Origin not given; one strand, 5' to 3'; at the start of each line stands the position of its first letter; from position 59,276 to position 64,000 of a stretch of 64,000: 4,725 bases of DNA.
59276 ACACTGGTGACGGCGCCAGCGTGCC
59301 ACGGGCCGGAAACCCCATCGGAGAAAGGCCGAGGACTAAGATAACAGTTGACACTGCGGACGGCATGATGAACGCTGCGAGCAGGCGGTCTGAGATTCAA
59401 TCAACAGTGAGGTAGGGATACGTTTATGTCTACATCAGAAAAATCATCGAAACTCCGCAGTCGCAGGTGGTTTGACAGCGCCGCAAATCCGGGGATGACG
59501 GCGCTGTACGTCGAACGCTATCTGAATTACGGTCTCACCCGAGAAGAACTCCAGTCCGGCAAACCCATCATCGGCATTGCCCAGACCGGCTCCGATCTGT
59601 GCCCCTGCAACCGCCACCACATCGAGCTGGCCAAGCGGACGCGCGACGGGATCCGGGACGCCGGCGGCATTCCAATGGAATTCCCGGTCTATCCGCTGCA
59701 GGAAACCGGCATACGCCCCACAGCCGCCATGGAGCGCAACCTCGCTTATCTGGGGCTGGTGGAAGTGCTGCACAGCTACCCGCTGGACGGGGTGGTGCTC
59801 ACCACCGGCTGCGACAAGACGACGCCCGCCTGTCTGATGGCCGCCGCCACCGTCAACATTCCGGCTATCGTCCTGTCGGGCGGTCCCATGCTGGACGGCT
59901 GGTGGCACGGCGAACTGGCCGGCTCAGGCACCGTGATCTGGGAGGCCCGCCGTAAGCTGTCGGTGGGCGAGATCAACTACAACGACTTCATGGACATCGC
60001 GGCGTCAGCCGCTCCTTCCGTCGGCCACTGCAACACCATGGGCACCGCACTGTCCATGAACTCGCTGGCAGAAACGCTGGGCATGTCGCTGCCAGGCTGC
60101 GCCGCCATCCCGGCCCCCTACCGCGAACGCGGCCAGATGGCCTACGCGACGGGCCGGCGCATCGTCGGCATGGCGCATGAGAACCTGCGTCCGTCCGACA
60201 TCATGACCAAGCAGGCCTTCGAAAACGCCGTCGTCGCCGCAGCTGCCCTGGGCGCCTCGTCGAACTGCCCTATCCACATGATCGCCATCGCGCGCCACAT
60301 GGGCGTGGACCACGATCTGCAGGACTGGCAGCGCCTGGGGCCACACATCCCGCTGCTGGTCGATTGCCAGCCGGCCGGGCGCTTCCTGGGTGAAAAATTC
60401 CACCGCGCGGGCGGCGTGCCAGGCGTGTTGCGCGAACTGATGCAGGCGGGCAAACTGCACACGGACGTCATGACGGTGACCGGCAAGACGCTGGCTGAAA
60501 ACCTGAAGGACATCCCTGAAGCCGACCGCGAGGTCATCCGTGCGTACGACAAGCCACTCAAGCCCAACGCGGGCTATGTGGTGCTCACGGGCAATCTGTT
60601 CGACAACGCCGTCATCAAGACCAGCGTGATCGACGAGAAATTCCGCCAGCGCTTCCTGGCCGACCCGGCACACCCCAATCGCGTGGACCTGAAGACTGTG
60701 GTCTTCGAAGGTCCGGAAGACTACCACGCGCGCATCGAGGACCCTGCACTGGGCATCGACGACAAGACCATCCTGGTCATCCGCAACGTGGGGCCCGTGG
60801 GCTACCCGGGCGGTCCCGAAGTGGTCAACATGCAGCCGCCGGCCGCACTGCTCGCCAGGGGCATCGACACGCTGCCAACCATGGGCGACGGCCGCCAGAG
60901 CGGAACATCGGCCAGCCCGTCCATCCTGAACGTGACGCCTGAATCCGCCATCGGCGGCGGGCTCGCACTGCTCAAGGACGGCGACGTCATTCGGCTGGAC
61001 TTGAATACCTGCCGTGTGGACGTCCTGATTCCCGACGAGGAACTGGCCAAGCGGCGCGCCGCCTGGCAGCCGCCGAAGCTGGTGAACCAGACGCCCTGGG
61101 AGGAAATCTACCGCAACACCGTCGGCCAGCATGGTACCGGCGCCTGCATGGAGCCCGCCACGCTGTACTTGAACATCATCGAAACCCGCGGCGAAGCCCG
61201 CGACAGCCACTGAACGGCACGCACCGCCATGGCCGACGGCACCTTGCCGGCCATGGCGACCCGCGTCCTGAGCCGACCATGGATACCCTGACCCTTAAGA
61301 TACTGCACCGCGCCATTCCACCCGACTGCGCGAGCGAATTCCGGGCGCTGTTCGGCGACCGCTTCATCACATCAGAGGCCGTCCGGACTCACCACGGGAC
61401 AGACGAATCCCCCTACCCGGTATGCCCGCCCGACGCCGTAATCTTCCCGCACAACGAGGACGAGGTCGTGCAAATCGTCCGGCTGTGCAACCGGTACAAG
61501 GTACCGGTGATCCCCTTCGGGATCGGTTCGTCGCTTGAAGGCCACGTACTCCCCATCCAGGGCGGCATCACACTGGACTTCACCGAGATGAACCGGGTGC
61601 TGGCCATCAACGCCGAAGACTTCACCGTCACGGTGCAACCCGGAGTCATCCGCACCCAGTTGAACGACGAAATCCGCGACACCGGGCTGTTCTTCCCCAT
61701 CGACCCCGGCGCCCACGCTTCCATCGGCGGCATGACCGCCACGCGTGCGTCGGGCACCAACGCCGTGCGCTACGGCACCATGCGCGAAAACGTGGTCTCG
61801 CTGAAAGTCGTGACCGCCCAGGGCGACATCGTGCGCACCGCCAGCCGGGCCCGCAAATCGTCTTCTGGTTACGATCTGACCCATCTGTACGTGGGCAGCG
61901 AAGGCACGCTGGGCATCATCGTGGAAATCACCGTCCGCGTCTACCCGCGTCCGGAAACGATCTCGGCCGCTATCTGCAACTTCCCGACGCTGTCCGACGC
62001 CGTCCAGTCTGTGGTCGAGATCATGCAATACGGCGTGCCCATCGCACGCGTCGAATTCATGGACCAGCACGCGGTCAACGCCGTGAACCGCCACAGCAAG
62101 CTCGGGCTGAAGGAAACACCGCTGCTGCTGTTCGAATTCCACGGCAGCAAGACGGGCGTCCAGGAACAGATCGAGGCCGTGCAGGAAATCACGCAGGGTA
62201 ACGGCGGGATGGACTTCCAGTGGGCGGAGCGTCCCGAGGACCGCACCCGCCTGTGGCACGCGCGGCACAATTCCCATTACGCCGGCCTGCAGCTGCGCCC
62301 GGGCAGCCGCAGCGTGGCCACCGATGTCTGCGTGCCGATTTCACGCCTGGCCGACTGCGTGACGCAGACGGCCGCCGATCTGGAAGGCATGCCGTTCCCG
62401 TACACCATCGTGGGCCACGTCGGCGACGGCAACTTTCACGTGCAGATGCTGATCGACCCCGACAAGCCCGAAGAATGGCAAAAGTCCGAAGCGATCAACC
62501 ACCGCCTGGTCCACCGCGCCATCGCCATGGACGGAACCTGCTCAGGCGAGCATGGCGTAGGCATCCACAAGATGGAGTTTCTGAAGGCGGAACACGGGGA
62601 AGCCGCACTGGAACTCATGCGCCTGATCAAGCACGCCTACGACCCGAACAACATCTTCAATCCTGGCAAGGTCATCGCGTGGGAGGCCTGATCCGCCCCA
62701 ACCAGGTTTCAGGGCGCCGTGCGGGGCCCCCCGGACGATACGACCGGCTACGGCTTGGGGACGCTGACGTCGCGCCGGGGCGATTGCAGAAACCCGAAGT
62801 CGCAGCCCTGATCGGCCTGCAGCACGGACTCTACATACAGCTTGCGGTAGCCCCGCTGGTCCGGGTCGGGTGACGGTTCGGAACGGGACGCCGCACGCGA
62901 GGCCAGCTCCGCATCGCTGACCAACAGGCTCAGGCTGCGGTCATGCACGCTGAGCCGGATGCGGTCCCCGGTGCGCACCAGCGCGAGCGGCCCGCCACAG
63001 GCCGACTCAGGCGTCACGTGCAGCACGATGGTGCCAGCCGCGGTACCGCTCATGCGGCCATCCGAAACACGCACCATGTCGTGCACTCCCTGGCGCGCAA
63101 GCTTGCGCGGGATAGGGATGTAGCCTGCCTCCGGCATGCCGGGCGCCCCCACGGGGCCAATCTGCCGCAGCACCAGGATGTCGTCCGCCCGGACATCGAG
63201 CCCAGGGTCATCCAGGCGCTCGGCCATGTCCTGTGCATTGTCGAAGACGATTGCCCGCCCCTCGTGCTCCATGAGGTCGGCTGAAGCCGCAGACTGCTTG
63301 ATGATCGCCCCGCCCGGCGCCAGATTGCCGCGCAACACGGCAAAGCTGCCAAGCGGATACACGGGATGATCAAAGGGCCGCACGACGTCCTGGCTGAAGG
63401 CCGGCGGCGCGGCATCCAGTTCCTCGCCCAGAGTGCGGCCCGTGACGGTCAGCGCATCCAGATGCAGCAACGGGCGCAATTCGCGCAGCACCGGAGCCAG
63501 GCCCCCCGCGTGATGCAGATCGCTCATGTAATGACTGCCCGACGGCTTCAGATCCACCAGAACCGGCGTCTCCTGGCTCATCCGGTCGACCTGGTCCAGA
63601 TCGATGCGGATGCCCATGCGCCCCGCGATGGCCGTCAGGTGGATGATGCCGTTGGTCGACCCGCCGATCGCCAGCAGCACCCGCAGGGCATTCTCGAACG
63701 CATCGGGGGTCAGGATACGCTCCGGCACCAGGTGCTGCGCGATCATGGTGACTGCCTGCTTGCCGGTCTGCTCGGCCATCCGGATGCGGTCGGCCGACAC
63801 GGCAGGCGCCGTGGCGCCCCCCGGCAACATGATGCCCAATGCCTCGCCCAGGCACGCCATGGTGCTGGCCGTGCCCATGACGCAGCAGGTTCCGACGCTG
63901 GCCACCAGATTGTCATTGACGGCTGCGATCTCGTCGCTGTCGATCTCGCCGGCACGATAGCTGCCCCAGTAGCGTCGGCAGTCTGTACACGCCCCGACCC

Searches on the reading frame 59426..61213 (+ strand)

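Call 35: search_protein_families(library=pfam, proteins=[window:59426-61213:+])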
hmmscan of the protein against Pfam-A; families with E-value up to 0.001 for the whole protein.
window:59426-61213:+ (595 aa): 2 families
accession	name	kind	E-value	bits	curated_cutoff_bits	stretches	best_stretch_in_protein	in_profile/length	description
PF00920.27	ILVD_EDD_N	-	3.6e-104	348.8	27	1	46-359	1-316/316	Dihydroxy-acid/6-phosphogluconate dehydratase N-terminal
PF24877.1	ILV_EDD_C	-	2.2e-47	161.4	27.7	1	369-573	1-191/191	Dihydroxy-acid/6-phosphogluconate dehydratase C-terminal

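Call 36: search_protein_families(library=ncbifam, proteins=[window:59426-61213:+])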
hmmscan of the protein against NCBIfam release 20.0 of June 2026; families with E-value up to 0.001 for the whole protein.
window:59426-61213:+ (595 aa): 8 families
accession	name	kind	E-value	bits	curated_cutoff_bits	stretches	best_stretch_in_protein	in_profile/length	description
NF009560.0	PRK13017.1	subfamily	0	1018.3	684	1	3-595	3-595/595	dihydroxy-acid dehydratase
NF004784.0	PRK06131.1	subfamily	4.4e-237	788.1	539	1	3-579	3-564/576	dihydroxy-acid dehydratase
NF009559.0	PRK13016.1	equivalog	1.5e-160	535.2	882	1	3-574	3-560/578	L-arabinonate dehydratase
NF002068.0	PRK00911.1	subfamily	3e-126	422.2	644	1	35-576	26-556/559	dihydroxy-acid dehydratase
TIGR00110.1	ilvD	equivalog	1.6e-112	376.9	618.15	1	35-575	9-541/543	dihydroxy-acid dehydratase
NF009103.0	PRK12448.1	equivalog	7.3e-75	252.4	710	2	35-362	25-363/616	dihydroxy-acid dehydratase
TIGR01196.1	edd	equivalog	2.5e-54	184.6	708.25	1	120-545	144-566/601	phosphogluconate dehydratase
TIGR03432.1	yjhG_yagF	hypoth_equivalog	5.1e-45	153.7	808.15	2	112-368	138-396/640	YjhG/YagF family D-xylonate dehydratase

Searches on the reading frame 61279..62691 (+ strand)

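Call 35: search_protein_families(library=pfam, proteins=[window:61279-62691:+])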
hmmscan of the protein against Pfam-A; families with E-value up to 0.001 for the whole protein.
window:61279-62691:+ (470 aa): 2 families
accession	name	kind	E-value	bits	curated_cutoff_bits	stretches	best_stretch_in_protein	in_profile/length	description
PF02913.24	FAD-oxidase_C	-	4.6e-68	230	21.2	1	225-465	2-248/248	FAD linked oxidases, C-terminal domain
PF01565.28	FAD_binding_4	-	9.5e-42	142.4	26.4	1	51-187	1-138/139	FAD binding domain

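Call 36: search_protein_families(library=ncbifam, proteins=[window:61279-62691:+])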
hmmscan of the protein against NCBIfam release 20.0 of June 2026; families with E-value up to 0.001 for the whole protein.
window:61279-62691:+ (470 aa): 10 families
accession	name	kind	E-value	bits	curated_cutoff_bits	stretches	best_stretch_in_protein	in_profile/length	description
TIGR00387.1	glcD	equivalog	2.4e-112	375.8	567.9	1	54-464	1-413/413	glycolate oxidase subunit GlcD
NF008408.0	PRK11230.1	equivalog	5.1e-72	242.9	897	1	44-466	50-472/499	glycolate oxidase subunit GlcD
NF049975.1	2HglutDHaseYdiJ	equivalog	6.6e-52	176.4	1350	2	31-190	33-195/1018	D-2-hydroxyglutarate dehydrogenase YdiJ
NF008439.0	PRK11282.1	equivalog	1.3e-27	96.6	284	1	96-283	42-213/358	glycolate oxidase subunit GlcE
NF053785.1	DcplphribOxDprE1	equivalog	8.4e-19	68.1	500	1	53-250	17-206/449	decaprenylphosphoryl-beta-D-ribose oxidase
TIGR01678.1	FAD_lactone_ox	subfamily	8.1e-15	54.7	396.8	1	49-226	13-183/438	sugar 1,4-lactone oxidase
TIGR01679.1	bact_FAD_ox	subfamily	3.4e-12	46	292.25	1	48-222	9-173/419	FAD-linked oxidoreductase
TIGR01676.1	GLDHase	equivalog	4e-12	45.7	458.25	1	57-229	68-233/541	L-galactonolactone dehydrogenase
TIGR01677.1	pln_FAD_oxido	subfamily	4.2e-09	35.5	383.1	1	48-224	31-214/560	FAD-dependent oxidoreductase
NF010480.0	PRK13905.1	equivalog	0.00081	18.3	259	0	52-189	35-166/303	UDP-N-acetylmuramate dehydrogenase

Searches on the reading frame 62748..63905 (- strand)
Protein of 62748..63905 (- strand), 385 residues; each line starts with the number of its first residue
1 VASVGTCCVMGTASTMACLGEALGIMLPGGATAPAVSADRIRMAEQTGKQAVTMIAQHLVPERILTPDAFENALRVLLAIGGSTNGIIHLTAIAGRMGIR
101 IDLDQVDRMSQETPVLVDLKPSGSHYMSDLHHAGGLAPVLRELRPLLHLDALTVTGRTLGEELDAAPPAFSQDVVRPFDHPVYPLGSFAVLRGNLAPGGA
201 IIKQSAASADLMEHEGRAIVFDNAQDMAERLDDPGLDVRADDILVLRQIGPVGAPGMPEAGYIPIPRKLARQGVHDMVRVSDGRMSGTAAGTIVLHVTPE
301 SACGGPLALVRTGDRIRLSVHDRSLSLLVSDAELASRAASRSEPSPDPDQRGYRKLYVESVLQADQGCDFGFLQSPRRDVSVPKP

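Call 35: search_protein_families(library=pfam, proteins=[window:62748-63905:-])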
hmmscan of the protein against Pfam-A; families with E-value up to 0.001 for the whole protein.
window:62748-63905:- (385 aa): 2 families
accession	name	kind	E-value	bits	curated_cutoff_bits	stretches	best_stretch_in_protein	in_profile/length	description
PF24877.1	ILV_EDD_C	-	2.4e-61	206.9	27.7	1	173-368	1-191/191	Dihydroxy-acid/6-phosphogluconate dehydratase C-terminal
PF00920.27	ILVD_EDD_N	-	4e-60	204.1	27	1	2-161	154-315/316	Dihydroxy-acid/6-phosphogluconate dehydratase N-terminal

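Call 36: search_protein_families(library=ncbifam, proteins=[window:62748-63905:-])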
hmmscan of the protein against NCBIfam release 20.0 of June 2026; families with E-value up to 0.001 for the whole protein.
window:62748-63905:- (385 aa): 8 families
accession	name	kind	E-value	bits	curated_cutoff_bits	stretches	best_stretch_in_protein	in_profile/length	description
NF004784.0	PRK06131.1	subfamily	8.3e-172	572.5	539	1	2-377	194-567/576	dihydroxy-acid dehydratase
NF009559.0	PRK13016.1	equivalog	5.6e-143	477.2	882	1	3-377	195-568/578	L-arabinonate dehydratase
NF009560.0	PRK13017.1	subfamily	1.6e-125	419.6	684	1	2-377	197-582/595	dihydroxy-acid dehydratase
NF002068.0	PRK00911.1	subfamily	5.8e-104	348.6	644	1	2-368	190-553/559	dihydroxy-acid dehydratase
TIGR00110.1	ilvD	equivalog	9.2e-103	344.6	618.15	1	4-368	176-539/543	dihydroxy-acid dehydratase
NF009103.0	PRK12448.1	equivalog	5.2e-64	216.5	710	2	3-164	191-362/616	dihydroxy-acid dehydratase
TIGR01196.1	edd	equivalog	5.9e-48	163.5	708.25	1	3-345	216-572/601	phosphogluconate dehydratase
TIGR03432.1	yjhG_yagF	hypoth_equivalog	3.4e-46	157.6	808.15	2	3-165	223-390/640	YjhG/YagF family D-xylonate dehydratase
